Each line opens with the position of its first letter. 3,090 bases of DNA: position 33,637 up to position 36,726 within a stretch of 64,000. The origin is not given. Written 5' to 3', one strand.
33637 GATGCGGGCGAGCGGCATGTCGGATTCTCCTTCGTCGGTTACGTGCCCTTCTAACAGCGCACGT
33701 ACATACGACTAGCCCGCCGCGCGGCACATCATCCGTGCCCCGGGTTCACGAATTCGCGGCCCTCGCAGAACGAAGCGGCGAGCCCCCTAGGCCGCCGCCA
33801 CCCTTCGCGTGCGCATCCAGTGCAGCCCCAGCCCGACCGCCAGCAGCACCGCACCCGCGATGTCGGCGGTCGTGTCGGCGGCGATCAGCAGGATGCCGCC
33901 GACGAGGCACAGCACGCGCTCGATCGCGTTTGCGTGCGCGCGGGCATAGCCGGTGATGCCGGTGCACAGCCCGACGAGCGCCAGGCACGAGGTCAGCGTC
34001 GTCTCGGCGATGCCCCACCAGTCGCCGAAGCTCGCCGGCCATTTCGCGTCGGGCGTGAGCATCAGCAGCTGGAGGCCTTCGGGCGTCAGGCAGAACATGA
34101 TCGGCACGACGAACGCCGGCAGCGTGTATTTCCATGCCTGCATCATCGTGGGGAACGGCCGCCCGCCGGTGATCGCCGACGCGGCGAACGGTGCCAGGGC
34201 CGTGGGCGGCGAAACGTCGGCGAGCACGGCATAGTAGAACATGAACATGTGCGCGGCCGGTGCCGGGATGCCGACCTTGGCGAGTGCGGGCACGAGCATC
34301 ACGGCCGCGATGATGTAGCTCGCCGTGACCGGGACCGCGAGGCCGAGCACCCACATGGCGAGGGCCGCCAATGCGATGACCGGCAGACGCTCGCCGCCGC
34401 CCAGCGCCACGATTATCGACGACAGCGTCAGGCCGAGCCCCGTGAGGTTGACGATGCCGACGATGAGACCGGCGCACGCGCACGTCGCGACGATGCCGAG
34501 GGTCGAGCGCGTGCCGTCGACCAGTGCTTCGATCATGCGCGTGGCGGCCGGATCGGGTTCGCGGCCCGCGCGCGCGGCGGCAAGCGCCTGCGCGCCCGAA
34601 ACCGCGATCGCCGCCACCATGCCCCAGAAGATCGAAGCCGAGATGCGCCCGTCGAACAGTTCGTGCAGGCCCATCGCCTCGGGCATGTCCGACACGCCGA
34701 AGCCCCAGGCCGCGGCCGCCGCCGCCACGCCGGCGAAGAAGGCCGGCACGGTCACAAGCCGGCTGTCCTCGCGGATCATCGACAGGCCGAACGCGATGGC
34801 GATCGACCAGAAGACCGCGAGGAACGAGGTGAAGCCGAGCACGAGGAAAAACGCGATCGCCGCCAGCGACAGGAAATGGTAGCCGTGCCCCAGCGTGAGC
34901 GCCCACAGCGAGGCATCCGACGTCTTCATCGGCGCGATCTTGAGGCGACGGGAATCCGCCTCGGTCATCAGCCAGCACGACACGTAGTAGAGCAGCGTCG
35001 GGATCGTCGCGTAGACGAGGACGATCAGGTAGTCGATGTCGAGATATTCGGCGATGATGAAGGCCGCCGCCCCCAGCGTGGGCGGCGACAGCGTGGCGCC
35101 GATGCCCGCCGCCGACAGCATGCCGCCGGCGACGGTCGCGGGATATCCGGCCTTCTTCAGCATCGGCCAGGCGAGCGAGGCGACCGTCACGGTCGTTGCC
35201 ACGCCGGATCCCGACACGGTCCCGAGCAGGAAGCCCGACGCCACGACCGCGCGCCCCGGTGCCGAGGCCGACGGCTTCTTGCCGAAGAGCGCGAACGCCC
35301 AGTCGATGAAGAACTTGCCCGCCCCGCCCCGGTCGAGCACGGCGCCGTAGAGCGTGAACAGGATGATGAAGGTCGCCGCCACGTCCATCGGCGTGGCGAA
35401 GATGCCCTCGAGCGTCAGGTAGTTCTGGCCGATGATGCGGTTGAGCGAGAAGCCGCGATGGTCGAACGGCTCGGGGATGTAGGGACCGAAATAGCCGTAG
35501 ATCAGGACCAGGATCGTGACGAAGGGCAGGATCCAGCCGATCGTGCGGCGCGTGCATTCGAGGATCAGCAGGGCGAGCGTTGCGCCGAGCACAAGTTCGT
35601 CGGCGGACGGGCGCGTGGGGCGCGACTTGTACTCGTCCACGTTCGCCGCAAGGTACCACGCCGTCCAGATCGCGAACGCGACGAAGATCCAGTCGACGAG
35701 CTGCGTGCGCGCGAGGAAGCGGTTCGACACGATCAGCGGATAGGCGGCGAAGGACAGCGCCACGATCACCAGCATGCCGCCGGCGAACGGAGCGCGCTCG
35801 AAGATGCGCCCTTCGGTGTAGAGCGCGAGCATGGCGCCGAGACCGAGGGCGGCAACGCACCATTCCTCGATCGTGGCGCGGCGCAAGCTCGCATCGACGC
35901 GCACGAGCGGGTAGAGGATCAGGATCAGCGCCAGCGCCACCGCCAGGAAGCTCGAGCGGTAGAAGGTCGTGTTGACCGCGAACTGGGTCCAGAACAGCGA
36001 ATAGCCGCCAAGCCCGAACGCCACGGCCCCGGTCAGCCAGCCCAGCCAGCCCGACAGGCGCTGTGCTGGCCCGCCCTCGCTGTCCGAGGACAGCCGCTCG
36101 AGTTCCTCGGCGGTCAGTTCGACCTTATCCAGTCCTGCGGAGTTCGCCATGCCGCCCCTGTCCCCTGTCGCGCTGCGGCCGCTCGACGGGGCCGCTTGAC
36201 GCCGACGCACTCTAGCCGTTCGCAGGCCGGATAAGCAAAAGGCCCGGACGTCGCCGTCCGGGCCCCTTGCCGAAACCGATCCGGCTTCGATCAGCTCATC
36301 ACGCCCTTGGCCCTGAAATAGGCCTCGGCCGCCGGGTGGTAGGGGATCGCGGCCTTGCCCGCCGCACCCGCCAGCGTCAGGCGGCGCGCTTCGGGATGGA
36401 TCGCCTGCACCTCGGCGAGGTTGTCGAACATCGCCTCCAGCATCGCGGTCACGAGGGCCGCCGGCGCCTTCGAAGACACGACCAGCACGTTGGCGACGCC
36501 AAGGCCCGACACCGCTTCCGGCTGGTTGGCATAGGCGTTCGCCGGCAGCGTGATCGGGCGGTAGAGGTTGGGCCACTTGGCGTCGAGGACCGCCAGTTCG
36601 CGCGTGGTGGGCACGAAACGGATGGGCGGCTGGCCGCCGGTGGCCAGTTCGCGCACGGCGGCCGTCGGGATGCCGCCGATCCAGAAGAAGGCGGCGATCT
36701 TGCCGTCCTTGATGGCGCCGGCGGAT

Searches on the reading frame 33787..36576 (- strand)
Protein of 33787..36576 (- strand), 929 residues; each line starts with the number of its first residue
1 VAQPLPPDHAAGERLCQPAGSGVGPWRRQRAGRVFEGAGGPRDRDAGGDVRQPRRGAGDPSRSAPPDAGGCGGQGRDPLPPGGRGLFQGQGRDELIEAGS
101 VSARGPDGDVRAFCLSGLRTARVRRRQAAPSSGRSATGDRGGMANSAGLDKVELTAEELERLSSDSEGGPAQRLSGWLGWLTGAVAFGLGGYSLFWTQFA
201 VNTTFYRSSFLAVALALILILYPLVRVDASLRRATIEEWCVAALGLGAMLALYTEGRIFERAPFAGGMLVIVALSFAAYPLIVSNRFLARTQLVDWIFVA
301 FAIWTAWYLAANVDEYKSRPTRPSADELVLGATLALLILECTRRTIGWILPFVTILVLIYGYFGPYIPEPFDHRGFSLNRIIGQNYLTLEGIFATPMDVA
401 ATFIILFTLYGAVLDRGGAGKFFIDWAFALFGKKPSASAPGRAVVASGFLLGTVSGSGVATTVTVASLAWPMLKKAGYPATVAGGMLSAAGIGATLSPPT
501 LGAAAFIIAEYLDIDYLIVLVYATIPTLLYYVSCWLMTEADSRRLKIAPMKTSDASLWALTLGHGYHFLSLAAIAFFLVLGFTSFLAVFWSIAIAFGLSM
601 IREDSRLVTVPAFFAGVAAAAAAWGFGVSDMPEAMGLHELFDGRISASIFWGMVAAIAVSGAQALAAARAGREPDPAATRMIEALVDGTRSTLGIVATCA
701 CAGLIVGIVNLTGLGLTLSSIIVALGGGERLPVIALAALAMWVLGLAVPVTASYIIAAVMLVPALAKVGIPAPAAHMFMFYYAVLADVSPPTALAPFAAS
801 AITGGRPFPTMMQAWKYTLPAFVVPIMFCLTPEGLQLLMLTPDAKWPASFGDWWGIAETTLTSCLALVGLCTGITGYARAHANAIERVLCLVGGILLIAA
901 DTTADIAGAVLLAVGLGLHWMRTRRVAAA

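Call 50: search_protein_families(library=pfam, proteins=[window:33787-36576:-], max_evalue=0.00001)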
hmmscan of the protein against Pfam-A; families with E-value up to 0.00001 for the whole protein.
window:33787-36576:- (929 aa): 1 family
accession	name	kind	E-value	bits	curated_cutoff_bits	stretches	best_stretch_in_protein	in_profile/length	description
PF06808.19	DctM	-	4.8e-60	204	23.8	2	335-620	3-271/413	Tripartite ATP-independent periplasmic transporter, DctM component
